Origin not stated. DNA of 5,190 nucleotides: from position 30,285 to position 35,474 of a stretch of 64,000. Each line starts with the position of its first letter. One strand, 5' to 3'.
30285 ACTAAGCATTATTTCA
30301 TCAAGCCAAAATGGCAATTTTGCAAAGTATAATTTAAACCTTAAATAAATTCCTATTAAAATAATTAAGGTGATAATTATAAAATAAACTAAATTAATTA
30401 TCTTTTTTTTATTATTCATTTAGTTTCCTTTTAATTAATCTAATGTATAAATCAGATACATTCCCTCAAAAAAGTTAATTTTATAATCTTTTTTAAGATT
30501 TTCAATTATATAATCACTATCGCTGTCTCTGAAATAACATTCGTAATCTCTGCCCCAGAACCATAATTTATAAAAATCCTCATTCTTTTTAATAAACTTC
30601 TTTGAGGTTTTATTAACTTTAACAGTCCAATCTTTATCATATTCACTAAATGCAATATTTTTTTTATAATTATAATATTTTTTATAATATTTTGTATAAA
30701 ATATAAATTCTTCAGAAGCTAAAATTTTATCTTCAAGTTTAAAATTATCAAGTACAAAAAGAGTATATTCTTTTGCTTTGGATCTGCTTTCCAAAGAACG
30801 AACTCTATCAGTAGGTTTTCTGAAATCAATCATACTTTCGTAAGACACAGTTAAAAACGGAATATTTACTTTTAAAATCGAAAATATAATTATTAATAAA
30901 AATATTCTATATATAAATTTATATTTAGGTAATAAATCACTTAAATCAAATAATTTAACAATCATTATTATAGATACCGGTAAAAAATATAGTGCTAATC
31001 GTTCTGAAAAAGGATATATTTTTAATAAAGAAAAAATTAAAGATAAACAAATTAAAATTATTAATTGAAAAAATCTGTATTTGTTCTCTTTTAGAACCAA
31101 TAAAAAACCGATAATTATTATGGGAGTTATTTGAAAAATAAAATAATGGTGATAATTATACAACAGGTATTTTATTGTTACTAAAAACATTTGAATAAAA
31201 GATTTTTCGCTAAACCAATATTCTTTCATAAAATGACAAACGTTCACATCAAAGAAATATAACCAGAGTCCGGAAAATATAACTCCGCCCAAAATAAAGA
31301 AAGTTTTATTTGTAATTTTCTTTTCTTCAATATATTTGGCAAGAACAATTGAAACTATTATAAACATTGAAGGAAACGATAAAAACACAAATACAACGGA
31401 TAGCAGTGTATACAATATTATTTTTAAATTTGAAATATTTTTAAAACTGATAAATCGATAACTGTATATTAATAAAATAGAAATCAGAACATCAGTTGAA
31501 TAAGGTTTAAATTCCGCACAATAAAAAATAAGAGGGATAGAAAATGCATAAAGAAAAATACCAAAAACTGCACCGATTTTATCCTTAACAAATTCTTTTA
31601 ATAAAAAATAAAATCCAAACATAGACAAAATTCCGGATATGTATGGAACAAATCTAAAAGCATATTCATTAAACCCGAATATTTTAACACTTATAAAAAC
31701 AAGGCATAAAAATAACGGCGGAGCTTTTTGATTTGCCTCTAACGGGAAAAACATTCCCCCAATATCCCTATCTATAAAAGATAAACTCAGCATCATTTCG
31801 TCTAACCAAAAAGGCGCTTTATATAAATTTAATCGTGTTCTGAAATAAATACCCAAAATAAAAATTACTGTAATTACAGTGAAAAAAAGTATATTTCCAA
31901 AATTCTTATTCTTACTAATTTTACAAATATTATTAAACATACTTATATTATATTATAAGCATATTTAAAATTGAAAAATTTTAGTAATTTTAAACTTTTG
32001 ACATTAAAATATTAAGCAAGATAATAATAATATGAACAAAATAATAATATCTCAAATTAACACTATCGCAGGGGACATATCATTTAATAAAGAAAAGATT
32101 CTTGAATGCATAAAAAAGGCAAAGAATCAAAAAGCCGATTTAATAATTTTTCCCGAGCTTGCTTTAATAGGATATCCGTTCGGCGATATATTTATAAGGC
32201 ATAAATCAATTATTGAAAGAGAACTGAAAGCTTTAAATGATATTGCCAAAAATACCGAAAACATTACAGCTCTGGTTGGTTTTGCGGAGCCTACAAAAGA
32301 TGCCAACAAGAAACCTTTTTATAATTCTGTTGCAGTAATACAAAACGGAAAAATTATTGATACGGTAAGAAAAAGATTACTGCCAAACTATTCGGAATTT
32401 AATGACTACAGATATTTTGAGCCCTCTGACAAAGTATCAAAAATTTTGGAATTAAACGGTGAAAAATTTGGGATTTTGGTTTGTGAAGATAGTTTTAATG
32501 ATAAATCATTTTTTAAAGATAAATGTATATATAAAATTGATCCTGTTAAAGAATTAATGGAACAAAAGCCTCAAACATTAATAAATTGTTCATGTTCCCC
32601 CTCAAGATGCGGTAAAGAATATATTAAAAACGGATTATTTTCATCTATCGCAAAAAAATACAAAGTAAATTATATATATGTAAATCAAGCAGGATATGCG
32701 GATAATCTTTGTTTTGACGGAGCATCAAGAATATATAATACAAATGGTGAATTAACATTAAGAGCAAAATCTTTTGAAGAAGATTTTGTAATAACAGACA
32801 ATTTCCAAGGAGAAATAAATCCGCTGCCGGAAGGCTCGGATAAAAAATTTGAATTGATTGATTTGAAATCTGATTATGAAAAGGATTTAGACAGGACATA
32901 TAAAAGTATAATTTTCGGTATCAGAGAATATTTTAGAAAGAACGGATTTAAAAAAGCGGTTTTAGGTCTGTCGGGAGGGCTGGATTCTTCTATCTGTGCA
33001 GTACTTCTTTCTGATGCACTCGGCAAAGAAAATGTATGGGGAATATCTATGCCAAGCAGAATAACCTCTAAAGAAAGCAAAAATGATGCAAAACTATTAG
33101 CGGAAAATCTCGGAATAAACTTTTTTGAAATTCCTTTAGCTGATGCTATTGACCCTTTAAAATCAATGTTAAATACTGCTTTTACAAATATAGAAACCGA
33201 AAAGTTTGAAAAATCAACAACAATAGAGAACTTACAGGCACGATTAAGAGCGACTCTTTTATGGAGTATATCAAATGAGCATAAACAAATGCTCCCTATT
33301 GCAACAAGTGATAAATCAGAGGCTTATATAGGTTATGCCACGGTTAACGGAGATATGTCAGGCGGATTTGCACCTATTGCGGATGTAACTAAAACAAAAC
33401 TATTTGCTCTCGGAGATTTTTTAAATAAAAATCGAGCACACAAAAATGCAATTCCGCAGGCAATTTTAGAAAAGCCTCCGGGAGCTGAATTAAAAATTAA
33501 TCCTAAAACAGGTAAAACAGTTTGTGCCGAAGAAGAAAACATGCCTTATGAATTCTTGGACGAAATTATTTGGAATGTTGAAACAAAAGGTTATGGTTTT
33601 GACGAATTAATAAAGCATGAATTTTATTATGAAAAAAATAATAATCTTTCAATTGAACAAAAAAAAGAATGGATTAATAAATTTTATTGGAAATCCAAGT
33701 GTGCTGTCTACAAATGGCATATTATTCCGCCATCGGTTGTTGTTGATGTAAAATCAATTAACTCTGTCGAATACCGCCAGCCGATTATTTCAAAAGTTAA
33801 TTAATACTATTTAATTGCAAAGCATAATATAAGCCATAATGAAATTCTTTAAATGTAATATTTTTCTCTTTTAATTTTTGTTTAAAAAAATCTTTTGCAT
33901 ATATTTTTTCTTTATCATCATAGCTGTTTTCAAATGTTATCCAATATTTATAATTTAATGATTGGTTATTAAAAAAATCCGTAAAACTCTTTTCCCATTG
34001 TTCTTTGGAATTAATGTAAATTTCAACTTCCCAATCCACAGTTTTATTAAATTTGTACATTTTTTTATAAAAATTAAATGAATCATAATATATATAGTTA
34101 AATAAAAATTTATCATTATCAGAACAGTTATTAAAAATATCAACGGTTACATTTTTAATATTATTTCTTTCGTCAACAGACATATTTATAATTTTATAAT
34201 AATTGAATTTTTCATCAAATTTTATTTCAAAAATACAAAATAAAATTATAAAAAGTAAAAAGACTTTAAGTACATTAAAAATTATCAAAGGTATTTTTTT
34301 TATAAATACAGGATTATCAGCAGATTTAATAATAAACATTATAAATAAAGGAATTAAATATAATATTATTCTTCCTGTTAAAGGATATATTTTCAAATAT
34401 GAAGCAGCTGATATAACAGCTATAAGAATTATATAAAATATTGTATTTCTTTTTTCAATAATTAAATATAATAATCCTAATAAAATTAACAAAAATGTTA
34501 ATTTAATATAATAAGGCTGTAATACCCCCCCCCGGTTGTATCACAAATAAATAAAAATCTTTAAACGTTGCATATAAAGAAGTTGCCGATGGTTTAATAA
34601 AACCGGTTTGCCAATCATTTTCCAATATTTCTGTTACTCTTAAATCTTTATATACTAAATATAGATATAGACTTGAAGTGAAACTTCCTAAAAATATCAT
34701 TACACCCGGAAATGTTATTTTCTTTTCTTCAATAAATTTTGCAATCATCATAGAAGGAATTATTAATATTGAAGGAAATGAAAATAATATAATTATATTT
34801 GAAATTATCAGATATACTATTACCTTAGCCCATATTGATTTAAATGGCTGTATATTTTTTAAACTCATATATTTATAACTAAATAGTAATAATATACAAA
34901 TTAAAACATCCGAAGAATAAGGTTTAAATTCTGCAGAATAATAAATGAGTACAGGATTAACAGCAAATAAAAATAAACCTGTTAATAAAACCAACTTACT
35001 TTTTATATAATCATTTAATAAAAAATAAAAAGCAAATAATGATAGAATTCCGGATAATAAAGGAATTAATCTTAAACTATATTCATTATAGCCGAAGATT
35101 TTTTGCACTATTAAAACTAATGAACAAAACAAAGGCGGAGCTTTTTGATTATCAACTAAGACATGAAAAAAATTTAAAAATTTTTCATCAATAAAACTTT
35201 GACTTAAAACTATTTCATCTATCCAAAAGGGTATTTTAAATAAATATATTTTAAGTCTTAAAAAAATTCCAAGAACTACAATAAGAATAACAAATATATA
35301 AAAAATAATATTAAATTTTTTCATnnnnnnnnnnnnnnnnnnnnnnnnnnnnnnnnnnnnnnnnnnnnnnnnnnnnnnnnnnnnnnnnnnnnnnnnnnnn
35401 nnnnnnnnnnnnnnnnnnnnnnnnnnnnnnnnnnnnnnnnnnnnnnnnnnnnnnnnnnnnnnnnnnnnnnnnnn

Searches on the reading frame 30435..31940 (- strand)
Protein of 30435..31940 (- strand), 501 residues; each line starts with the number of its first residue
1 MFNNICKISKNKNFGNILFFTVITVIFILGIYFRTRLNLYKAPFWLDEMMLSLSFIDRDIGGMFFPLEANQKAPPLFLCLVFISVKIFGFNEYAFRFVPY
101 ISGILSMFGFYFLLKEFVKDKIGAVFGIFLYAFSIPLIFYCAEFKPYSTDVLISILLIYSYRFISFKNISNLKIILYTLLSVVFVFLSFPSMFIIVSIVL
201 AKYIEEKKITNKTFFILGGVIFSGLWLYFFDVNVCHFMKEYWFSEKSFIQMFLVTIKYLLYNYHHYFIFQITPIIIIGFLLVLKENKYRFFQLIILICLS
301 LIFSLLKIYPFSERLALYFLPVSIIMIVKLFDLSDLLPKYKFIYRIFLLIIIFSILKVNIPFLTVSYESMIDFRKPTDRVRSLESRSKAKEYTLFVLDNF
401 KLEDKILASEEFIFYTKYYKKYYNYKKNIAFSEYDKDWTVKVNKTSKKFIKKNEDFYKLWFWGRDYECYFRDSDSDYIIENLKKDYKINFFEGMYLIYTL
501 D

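Call 46: search_protein_families(library=pfam, proteins=[window:30435-31940:-], max_evalue=0.001)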
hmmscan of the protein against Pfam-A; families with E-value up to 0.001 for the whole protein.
window:30435-31940:- (501 aa): 1 family
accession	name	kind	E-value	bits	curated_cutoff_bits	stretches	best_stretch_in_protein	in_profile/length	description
PF13231.12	PMT_2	-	5.5e-07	30.4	26.1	1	73-221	2-149/160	Dolichyl-phosphate-mannose-protein mannosyltransferase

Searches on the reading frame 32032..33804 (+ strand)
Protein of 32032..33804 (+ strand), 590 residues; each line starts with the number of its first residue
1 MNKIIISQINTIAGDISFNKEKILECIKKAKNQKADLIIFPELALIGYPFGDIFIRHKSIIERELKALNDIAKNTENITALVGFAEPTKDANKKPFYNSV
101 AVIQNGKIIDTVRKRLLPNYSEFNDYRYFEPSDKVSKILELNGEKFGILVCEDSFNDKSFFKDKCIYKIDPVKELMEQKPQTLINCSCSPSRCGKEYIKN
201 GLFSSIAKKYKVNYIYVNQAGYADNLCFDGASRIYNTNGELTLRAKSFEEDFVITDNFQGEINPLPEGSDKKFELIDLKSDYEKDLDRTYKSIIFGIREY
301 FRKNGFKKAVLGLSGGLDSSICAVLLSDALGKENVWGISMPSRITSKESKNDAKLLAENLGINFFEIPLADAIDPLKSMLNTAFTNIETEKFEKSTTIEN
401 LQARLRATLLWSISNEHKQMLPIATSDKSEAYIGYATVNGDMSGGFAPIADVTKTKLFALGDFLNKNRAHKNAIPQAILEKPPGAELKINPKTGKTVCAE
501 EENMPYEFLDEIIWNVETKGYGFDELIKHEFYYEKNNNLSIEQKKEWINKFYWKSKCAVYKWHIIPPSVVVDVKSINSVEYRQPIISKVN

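Call 46: search_protein_families(library=pfam, proteins=[window:32032-33804:+], max_evalue=0.001)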
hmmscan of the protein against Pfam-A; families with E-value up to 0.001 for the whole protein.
window:32032-33804:+ (590 aa): 3 families
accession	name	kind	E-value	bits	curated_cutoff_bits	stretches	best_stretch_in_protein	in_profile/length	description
PF02540.23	NAD_synthase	-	2.7e-52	177.7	21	1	292-530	4-218/242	NAD synthase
PF00795.27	CN_hydrolase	-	4.6e-18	65.9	23.2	1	7-158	5-156/256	Carbon-nitrogen hydrolase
PF06508.19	QueC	-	0.00046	20.2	22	0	308-415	1-105/210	Queuosine biosynthesis protein QueC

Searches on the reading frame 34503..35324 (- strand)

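Call 46: search_protein_families(library=pfam, proteins=[window:34503-35324:-], max_evalue=0.001)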
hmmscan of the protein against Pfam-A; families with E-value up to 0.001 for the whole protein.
window:34503-35324:- (273 aa): 1 family
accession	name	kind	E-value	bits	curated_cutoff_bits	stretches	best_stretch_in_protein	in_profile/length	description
PF13231.12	PMT_2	-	0.0004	21.1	26.1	1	62-213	2-146/160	Dolichyl-phosphate-mannose-protein mannosyltransferase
